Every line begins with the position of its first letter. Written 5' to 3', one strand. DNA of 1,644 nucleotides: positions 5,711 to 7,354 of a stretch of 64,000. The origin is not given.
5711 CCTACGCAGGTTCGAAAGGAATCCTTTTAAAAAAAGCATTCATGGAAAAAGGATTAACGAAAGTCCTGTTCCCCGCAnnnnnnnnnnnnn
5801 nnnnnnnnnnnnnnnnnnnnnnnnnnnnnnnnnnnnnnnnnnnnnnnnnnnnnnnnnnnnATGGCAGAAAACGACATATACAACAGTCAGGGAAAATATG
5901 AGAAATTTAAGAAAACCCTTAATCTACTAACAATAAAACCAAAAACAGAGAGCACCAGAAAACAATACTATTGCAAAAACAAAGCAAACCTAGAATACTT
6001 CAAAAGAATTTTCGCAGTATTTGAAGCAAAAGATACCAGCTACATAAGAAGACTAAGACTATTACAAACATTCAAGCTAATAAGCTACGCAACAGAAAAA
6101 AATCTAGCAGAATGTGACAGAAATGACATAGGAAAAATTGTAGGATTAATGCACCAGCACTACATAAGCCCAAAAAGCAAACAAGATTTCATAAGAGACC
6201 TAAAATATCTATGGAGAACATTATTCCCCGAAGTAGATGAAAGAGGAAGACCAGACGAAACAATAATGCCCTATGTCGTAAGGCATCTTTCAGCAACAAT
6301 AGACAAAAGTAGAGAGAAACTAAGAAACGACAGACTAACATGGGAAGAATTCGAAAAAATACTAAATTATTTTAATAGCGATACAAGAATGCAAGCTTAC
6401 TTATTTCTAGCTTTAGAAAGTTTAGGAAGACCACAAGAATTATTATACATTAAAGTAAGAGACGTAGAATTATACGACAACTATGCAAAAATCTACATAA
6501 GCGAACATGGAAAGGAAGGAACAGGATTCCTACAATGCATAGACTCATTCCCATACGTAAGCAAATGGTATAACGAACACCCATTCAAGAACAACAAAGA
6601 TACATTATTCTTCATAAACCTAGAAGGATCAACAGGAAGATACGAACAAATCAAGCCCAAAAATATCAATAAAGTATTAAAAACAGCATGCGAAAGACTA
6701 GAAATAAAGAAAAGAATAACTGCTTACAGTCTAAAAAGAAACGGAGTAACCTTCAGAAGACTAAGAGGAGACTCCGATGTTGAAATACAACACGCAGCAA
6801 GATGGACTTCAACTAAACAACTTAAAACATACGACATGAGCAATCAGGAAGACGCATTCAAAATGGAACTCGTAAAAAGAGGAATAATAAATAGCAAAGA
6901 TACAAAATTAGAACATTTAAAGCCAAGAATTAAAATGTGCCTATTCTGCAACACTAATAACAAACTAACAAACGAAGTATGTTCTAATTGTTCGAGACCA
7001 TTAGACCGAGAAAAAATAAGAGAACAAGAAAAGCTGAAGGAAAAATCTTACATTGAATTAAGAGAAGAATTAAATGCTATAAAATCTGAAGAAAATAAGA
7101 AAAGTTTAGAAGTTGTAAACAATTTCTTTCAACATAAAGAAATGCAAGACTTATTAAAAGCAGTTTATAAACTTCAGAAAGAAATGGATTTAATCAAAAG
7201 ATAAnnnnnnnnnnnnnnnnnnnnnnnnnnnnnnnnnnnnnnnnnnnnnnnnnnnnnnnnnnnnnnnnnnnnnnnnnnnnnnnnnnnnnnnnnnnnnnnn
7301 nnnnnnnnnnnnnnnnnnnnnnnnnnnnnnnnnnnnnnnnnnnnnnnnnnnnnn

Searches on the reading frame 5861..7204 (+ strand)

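Call 25: search_protein_families(library=pfam, proteins=[window:5861-7204:+], max_evalue=0.01)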
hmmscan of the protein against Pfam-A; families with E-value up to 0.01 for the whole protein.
window:5861-7204:+ (447 aa): 1 family
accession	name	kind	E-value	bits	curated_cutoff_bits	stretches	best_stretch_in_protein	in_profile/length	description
PF00589.27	Phage_integrase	-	1.2e-10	41.8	27.1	1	158-328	2-169/172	Phage integrase family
